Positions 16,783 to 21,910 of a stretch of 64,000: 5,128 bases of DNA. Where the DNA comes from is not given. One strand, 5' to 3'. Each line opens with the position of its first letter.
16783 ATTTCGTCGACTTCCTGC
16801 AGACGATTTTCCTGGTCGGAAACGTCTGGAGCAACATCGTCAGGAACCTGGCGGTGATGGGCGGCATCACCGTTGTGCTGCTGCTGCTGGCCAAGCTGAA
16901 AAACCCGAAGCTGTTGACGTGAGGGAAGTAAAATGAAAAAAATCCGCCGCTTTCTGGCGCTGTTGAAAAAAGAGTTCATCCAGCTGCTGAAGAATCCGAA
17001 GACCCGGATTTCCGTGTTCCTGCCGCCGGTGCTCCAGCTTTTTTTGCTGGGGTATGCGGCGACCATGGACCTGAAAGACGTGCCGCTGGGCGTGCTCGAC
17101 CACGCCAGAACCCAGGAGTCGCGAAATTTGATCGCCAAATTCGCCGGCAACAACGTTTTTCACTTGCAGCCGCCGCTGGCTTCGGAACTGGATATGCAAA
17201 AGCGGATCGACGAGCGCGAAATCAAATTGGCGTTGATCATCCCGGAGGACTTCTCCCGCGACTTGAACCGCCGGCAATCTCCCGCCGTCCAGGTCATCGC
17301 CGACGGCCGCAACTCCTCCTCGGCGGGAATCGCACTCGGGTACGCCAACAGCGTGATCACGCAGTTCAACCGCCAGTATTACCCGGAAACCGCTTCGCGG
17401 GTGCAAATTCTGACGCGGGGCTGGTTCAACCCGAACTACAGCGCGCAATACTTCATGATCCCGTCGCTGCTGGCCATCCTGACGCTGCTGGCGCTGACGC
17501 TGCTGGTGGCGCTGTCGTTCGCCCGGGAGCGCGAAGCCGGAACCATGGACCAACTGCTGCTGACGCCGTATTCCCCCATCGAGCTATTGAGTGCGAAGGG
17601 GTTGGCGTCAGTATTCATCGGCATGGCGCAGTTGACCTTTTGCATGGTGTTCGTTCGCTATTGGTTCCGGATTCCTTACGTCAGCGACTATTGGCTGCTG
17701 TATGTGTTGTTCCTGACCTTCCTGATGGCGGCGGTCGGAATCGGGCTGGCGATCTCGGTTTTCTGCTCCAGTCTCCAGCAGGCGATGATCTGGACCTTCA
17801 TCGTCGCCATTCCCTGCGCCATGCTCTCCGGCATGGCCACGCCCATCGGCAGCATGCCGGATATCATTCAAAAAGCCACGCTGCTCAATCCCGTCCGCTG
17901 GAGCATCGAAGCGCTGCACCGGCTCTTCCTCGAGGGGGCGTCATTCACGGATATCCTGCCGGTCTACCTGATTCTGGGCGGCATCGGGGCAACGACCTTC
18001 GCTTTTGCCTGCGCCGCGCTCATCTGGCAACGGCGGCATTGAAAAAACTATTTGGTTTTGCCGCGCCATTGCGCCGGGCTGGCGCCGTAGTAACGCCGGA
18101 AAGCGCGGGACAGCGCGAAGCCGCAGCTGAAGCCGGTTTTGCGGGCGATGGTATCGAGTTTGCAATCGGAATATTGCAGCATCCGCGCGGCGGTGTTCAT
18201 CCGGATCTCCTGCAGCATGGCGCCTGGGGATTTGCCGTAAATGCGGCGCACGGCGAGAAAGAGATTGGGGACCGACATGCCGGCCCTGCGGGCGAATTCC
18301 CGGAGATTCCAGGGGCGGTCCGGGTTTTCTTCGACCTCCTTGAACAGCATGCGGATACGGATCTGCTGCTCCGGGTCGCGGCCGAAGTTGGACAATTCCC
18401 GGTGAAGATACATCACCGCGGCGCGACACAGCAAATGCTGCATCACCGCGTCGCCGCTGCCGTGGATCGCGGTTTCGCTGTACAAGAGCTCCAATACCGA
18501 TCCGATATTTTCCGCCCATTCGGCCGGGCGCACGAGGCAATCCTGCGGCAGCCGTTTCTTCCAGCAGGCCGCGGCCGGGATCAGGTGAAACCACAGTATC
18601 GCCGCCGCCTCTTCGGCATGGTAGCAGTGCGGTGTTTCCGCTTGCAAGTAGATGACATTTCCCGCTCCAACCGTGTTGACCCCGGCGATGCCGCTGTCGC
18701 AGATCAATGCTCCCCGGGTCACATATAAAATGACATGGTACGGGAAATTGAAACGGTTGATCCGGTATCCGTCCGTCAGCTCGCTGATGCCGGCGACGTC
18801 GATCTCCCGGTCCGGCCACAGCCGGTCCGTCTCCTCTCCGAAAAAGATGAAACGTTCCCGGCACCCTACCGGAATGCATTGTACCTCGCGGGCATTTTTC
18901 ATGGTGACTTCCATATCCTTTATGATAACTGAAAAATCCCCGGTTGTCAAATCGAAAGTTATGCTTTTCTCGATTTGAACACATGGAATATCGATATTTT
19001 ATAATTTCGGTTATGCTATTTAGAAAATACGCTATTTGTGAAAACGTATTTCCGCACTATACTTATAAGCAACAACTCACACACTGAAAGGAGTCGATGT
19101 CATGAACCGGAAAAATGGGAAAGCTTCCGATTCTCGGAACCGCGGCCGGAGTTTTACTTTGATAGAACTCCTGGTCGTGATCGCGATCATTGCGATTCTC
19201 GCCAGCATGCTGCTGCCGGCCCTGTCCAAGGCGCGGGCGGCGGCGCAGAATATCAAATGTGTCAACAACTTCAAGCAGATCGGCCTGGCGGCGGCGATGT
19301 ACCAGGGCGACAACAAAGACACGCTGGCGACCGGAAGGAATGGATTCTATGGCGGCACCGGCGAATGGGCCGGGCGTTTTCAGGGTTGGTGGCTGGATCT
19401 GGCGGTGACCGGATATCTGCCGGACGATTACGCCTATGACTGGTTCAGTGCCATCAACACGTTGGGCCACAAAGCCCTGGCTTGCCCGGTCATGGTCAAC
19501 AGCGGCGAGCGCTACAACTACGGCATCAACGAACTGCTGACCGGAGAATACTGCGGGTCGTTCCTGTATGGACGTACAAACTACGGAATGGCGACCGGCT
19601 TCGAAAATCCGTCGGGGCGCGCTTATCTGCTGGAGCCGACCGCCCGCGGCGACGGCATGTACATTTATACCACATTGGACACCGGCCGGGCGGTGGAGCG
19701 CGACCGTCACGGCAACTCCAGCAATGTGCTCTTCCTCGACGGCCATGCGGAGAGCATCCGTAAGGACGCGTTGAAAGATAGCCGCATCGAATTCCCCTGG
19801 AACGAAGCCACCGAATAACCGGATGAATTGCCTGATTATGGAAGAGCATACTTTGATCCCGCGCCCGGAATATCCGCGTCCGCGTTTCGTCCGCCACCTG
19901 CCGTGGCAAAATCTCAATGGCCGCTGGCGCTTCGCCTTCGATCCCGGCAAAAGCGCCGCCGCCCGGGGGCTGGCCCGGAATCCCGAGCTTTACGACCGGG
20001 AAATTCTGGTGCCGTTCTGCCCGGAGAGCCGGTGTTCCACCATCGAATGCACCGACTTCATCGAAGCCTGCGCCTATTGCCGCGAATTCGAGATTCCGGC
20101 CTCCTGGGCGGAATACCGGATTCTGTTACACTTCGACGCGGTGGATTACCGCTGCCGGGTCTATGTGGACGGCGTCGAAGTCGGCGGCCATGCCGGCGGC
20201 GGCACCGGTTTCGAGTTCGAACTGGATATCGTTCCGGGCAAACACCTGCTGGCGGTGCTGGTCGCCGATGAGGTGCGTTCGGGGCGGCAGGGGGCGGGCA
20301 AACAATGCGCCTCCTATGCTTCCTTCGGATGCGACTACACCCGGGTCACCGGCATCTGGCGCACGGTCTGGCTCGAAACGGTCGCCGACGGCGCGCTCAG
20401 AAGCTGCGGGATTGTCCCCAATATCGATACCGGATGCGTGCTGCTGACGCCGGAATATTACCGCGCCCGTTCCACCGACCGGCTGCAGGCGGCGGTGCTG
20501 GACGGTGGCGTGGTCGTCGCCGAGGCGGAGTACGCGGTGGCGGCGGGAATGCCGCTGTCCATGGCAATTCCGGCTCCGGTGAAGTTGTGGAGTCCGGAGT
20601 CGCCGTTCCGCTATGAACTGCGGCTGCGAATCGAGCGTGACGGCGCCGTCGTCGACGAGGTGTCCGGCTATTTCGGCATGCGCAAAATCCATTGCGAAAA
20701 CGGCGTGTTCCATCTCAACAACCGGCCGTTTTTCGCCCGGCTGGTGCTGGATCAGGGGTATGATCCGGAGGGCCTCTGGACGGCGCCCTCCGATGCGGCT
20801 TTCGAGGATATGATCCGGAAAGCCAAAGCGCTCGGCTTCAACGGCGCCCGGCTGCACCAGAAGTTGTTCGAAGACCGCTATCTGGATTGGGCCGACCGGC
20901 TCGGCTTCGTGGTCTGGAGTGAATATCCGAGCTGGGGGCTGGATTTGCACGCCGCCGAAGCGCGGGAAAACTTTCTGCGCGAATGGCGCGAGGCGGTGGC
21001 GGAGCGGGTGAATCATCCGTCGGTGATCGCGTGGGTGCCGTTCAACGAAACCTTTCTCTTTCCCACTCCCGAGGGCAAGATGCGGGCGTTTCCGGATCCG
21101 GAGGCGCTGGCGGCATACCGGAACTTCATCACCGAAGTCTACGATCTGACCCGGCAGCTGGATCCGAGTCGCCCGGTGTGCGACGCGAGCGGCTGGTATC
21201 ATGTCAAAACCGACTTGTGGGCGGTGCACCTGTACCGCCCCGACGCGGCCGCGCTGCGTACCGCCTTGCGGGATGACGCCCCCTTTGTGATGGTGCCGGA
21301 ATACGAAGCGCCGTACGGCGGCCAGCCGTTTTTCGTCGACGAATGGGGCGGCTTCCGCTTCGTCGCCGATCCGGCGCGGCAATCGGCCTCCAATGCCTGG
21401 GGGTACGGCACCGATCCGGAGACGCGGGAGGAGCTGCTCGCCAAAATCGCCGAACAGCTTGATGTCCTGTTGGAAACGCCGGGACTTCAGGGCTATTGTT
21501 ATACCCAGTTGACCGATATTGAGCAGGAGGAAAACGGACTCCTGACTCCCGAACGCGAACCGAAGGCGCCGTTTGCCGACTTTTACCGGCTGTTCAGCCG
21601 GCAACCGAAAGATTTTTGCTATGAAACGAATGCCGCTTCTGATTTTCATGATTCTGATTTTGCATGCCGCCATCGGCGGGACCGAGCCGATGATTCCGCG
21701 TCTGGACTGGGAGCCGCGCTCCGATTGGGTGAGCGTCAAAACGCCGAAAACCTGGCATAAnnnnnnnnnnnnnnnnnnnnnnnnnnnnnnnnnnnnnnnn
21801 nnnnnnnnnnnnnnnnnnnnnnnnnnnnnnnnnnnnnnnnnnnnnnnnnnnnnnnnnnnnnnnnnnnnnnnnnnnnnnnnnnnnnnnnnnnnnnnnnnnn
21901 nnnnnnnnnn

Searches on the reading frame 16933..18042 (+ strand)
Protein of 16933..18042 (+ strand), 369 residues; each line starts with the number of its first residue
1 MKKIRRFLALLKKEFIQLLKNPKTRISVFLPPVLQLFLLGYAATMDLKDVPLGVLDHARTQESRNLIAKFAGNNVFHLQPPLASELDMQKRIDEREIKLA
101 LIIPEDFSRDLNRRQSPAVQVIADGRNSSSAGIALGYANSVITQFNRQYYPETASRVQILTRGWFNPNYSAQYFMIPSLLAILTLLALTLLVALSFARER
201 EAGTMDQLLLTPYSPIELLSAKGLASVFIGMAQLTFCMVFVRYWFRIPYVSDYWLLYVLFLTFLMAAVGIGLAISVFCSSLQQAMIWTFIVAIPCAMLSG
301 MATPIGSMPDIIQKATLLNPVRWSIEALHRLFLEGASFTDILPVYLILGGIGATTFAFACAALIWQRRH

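Call 46: search_protein_families(library=pfam, proteins=[window:16933-18042:+], max_evalue=0.0001)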
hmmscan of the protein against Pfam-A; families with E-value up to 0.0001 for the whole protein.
window:16933-18042:+ (369 aa): 3 families
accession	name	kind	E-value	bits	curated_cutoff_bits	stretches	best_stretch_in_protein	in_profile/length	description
PF12698.13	ABC2_membrane_3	-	3.9e-50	171.3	31.6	1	26-359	5-345/347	ABC-2 family transporter protein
PF01061.29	ABC2_membrane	-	2.2e-25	89.9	26.9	1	170-329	45-207/211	ABC-2 type transporter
PF12679.13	ABC2_membrane_2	-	1.9e-10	40.9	27.2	1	8-337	1-247/283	ABC-2 family transporter protein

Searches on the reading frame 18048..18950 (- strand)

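Call 46: search_protein_families(library=pfam, proteins=[window:18048-18950:-], max_evalue=0.0001)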
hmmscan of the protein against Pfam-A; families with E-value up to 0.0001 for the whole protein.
window:18048-18950:- (300 aa): 2 families
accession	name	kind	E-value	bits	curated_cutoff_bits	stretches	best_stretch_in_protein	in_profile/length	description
PF12833.13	HTH_18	-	7.5e-19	68.3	33.6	1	220-296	2-78/80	Helix-turn-helix domain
PF00165.29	HTH_AraC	-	2.1e-09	37.7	26.6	0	262-296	8-41/42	Bacterial regulatory helix-turn-helix proteins, AraC family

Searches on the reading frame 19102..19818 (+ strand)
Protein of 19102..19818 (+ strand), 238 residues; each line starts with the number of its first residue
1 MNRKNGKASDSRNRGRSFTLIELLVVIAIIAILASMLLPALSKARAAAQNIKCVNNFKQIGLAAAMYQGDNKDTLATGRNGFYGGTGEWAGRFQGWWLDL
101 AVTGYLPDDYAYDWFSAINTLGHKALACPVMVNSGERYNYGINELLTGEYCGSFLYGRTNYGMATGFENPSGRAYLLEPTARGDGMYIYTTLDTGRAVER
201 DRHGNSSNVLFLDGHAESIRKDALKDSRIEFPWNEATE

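Call 46: search_protein_families(library=pfam, proteins=[window:19102-19818:+], max_evalue=0.0001)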
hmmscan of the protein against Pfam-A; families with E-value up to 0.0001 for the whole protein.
window:19102-19818:+ (238 aa): 2 families
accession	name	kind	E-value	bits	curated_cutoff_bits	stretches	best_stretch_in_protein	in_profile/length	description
PF07963.17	N_methyl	-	5.2e-08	32.6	21.2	1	13-38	2-27/27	Prokaryotic N-terminal methylation motif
PF07596.16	SBP_bac_10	-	4e-06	27.5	23.3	1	43-73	2-32/268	Protein of unknown function (DUF1559)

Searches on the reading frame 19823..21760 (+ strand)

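Call 9: search_protein_families(library=pfam, proteins=[window:19823-21760:+], max_evalue=0.001)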
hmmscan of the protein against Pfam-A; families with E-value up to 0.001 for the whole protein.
window:19823-21760:+ (645 aa): 3 families
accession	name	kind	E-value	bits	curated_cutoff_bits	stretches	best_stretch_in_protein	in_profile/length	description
PF02837.24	Glyco_hydro_2_N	-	1.1e-12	48.6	28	1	30-184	3-165/169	Glycosyl hydrolases family 2, sugar binding domain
PF00703.27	Glyco_hydro_2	-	9e-09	36.5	23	1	241-287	68-109/109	Glycosyl hydrolases family 2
PF02836.23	Glyco_hydro_2_C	-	1.6e-07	31.2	21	1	324-453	36-159/302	Glycosyl hydrolases family 2, TIM barrel domain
